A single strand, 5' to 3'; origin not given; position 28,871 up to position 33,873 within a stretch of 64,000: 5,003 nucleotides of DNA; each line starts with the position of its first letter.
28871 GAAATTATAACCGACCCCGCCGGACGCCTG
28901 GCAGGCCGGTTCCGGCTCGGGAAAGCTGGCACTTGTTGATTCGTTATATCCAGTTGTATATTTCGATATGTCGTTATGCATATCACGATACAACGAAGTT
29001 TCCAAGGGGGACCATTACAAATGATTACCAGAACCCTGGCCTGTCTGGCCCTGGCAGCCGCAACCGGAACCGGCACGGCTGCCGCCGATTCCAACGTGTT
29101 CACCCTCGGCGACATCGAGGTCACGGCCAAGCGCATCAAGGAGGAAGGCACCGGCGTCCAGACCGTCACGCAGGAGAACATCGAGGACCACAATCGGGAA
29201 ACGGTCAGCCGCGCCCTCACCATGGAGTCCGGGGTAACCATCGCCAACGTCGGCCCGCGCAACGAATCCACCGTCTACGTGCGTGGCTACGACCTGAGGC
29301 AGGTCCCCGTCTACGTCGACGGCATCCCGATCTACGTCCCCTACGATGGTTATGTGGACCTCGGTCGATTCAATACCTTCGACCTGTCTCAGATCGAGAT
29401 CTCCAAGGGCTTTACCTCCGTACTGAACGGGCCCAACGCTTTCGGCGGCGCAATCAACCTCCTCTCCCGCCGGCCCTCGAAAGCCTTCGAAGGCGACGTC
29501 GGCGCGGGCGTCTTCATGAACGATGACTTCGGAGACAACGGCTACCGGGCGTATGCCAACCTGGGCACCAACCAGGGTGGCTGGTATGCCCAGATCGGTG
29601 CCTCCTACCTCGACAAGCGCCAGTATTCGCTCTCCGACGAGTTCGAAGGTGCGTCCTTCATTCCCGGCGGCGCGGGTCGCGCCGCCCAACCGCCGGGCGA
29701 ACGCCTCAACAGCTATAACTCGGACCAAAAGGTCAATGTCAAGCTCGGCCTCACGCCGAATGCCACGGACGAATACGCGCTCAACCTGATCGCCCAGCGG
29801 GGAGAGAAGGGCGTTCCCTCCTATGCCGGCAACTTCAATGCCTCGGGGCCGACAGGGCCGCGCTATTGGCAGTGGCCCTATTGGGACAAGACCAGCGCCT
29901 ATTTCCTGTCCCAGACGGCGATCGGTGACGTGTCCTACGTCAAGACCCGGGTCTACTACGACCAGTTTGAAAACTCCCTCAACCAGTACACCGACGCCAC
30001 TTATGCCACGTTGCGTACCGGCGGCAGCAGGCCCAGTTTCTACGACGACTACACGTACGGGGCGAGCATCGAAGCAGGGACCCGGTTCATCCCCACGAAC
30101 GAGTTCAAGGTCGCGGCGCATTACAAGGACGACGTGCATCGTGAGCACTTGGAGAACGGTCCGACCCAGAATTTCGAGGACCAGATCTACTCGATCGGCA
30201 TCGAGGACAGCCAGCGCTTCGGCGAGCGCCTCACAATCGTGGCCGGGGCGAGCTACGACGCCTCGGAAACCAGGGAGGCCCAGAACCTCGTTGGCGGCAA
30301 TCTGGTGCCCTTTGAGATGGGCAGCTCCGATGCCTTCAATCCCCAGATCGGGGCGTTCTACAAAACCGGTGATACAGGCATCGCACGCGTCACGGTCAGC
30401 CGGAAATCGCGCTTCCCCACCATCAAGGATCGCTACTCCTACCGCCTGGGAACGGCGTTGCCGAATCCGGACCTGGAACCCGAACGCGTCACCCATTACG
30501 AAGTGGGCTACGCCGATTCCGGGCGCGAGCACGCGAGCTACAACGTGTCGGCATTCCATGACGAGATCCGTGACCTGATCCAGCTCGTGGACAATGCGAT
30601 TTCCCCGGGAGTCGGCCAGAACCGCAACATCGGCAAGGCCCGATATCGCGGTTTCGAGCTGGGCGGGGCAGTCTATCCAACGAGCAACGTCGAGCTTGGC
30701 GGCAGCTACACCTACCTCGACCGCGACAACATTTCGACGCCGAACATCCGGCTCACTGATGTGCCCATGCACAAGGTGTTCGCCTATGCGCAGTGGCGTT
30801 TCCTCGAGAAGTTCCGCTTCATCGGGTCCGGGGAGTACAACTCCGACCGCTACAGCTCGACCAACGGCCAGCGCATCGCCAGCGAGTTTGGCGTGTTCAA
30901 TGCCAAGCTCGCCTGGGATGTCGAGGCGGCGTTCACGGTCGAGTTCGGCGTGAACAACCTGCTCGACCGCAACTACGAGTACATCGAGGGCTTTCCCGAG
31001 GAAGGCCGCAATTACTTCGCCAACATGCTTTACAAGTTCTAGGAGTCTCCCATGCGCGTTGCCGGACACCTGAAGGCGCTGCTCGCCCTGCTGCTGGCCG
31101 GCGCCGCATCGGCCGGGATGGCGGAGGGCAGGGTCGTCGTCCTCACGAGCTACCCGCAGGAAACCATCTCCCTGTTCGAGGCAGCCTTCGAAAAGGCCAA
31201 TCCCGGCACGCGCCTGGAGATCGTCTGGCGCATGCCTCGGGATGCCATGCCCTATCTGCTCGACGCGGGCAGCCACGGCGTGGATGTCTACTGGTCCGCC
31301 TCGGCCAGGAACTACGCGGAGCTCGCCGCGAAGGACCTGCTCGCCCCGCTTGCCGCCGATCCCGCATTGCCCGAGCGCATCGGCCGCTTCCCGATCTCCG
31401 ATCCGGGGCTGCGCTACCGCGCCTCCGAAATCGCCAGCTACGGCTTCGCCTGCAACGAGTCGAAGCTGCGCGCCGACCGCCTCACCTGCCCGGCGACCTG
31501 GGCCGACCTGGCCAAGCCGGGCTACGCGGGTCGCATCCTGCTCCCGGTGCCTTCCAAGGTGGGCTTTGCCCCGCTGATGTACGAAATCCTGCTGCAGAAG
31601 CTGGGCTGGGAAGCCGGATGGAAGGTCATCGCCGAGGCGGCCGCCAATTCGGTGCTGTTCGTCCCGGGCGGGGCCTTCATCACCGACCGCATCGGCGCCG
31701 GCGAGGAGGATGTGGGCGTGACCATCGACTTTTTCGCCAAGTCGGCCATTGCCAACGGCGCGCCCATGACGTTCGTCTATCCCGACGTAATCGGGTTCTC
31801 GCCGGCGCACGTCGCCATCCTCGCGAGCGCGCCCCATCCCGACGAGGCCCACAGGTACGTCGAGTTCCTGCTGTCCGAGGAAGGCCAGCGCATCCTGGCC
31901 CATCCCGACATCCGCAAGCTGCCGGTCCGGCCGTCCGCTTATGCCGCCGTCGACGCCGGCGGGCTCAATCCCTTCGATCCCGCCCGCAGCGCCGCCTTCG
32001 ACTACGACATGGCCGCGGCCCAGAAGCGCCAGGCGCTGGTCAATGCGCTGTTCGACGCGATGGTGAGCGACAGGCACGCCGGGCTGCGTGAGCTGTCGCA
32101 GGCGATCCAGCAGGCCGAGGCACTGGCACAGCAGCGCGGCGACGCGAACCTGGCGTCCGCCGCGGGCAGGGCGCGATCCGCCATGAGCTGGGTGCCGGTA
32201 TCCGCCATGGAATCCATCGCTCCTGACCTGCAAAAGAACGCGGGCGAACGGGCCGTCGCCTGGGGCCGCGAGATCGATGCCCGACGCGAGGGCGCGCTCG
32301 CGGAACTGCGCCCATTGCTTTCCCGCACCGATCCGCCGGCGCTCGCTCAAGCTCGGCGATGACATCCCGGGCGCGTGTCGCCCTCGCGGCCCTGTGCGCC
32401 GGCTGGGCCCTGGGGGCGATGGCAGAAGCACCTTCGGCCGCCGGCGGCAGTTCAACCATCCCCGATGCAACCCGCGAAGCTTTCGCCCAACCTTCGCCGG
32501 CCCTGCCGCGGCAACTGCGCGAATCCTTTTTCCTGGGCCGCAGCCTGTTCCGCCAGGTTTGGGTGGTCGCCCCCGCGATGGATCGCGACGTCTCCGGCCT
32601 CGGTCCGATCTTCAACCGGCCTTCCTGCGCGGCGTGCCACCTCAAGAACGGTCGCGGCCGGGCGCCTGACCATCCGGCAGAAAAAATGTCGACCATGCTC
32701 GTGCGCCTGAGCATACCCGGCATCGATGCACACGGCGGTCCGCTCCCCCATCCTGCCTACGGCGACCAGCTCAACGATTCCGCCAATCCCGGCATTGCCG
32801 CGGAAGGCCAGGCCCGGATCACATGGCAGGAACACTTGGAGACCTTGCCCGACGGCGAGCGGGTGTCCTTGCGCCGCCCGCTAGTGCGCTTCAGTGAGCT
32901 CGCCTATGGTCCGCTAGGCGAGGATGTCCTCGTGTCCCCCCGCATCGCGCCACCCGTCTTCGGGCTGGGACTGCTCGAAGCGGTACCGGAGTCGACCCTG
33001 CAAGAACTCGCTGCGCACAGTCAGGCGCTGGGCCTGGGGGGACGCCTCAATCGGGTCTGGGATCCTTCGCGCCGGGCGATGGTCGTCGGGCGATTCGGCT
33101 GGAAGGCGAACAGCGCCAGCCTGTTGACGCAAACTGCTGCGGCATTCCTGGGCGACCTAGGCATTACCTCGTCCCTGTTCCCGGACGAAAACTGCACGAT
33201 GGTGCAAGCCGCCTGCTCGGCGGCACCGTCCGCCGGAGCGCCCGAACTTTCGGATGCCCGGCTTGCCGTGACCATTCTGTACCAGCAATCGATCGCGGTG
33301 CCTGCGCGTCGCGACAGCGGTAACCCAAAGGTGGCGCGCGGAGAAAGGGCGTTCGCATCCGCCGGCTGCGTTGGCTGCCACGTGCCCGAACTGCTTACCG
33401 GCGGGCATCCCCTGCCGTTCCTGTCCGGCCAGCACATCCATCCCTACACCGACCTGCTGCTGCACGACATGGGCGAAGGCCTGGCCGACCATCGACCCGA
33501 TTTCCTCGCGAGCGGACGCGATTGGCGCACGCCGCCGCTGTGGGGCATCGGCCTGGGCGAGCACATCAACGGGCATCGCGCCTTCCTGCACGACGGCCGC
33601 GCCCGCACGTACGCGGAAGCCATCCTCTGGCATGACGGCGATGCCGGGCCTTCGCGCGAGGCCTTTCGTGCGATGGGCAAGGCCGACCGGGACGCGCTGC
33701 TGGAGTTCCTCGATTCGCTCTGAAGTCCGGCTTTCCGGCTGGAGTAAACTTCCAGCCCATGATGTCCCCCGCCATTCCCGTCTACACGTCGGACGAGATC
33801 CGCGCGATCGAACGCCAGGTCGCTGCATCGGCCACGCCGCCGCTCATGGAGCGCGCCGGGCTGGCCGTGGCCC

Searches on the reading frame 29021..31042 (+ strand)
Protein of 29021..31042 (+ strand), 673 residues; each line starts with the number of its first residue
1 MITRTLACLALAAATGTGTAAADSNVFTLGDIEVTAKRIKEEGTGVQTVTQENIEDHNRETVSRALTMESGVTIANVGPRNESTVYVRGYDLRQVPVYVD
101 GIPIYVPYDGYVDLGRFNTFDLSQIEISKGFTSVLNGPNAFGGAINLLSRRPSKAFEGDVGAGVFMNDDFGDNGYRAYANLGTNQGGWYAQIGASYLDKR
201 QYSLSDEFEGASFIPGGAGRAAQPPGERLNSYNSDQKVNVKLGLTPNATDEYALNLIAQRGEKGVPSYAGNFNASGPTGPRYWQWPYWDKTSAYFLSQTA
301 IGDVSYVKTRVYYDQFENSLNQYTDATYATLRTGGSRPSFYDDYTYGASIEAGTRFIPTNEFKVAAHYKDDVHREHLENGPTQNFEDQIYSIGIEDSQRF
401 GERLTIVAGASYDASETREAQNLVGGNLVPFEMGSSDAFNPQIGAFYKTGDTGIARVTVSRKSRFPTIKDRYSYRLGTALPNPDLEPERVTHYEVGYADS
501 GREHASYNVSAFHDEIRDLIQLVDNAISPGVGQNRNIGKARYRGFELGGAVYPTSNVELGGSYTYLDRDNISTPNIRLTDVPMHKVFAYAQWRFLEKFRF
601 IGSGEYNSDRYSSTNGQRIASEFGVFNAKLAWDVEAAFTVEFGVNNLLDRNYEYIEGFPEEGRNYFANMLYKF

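Call 35: search_protein_families(library=pfam, proteins=[window:29021-31042:+], max_evalue=0.01)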
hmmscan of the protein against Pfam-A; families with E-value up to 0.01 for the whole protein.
window:29021-31042:+ (673 aa): 2 families
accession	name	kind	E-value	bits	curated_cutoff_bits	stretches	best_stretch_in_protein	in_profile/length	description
PF00593.30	TonB_dep_Rec_b-barrel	-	4.5e-35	122.8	27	1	235-647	60-436/436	TonB dependent receptor-like, beta-barrel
PF07715.20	Plug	-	5.5e-21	75.5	23.9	1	42-144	5-107/107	TonB-dependent Receptor Plug Domain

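Call 60: search_protein_families(library=ncbifam, proteins=[window:29021-31042:+], max_evalue=0.001)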
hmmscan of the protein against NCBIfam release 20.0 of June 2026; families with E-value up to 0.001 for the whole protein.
window:29021-31042:+ (673 aa): 26 families (the best 25 are shown)
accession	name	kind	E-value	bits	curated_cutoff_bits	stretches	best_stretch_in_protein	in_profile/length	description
TIGR01785.1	TonB-hemin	subfamily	1.1e-45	156.3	316.85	1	31-673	3-677/677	TonB-dependent heme/hemoglobin receptor family protein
TIGR01783.1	TonB-siderophor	subfamily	2.7e-39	135.4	223.5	2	402-652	375-620/649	TonB-dependent siderophore receptor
TIGR01779.1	TonB-B12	equivalog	1.7e-35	122.7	599.7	2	458-673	404-614/614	TonB-dependent vitamin B12 receptor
TIGR01786.1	TonB-hemlactrns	subfamily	4.6e-35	121.1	323.75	1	36-673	15-719/719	TonB-dependent hemoglobin/transferrin/lactoferrin family receptor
NF007926.1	PRK10641.1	equivalog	1.7e-26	93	836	2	465-673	417-617/617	TonB-dependent vitamin B12 receptor BtuB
NF007478.2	PRK10064.1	equivalog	1.5e-20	73.1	745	2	534-673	520-663/663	catecholate siderophore receptor CirA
NF010010.0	PRK13483.1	equivalog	9.2e-18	63.6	927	2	476-673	446-660/660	ligand-gated channel protein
NF049946.1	TonB_dep_CU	exception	1.6e-16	59.8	700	1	387-669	402-678/683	TonB-dependent receptor, CU motif-type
NF049947.1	TonB_dep_PCPU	exception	2.9e-16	58.8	800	1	285-659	292-671/685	TonB-dependent receptor, PCPU motif-type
NF049944.1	TonB_dep_PUIUD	equivalog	6.7e-16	57.7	850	2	20-196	31-212/686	TonB-dependent receptor, PUIUD motif-type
NF053590.1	TonB_dep_TOL0244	equivalog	3e-14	52.6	645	2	448-652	369-580/604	TOL_0244 family TonB-dependent receptor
NF050067.1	TonBEntbctnRecCfrA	equivalog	3.6e-14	52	1200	1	122-653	130-663/698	TonB-dependent ferric enterobactin receptor CfrA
NF010651.0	PRK14050.1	equivalog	3.9e-14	51.7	884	1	37-155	74-191/730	TonB-dependent siderophore receptor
NF007465.0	PRK10044.1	equivalog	8.1e-14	50.7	803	1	36-154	73-191/726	ferrichrome porin FhuA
NF010012.0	PRK13486.1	equivalog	8.8e-14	50.8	924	1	383-656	378-657/696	TonB-dependent receptor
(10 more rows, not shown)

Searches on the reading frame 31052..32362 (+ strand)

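Call 56: search_protein_families(library=pfam, proteins=[window:31052-32362:+], max_evalue=0.01)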
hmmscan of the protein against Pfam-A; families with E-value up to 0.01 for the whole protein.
window:31052-32362:+ (436 aa): 3 families
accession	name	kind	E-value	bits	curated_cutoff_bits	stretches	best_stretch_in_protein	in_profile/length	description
PF13343.11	SBP_bac_6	-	3.9e-22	79.4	24.6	1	85-292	18-219/245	Bacterial extracellular solute-binding protein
PF01547.30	SBP_bac_1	-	5.2e-14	53.4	26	1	39-279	11-306/307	Bacterial extracellular solute-binding protein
PF13531.11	SBP_bac_11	-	7.1e-14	52.6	25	1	43-283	17-222/227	Bacterial extracellular solute-binding protein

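Call 60: search_protein_families(library=ncbifam, proteins=[window:31052-32362:+], max_evalue=0.001)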
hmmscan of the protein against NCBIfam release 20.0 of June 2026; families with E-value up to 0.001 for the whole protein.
window:31052-32362:+ (436 aa): 2 families
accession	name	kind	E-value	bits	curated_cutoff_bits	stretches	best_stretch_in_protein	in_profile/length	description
TIGR03261.1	phnS2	equivalog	2.5e-26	92.6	392.75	1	8-283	4-280/334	putative 2-aminoethylphosphonate ABC transporter substrate-binding protein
NF011620.1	PRK15046.1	equivalog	3e-06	26.2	310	1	132-282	128-281/334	2-aminoethylphosphonate ABC transporter substrate-binding protein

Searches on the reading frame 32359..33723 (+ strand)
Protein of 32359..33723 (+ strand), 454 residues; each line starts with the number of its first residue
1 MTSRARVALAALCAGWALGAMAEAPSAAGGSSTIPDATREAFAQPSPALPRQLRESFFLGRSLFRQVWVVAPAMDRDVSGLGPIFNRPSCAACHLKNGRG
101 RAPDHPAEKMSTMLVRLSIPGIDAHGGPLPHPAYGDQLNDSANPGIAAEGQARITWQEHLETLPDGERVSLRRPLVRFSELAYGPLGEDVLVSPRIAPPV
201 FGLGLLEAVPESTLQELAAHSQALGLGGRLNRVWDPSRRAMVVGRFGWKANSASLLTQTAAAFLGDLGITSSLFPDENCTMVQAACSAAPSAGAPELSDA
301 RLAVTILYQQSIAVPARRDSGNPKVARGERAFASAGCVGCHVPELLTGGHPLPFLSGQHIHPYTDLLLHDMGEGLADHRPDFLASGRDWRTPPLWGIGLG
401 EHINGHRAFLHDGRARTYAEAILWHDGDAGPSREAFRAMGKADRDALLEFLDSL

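Call 56: search_protein_families(library=pfam, proteins=[window:32359-33723:+], max_evalue=0.01)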
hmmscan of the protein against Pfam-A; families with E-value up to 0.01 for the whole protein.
window:32359-33723:+ (454 aa): 3 families
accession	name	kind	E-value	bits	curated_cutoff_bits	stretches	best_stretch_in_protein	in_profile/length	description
PF06537.16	DHOR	-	6.2e-89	299.2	22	1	27-454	6-499/499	Di-haem oxidoreductase, putative peroxidase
PF00034.26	Cytochrom_C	-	3.9e-07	31.7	21.3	1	325-454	1-89/90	Cytochrome c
PF13442.11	Cytochrome_CBB3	-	0.0064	17.2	27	0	84-103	9-25/68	Cytochrome C oxidase, cbb3-type, subunit III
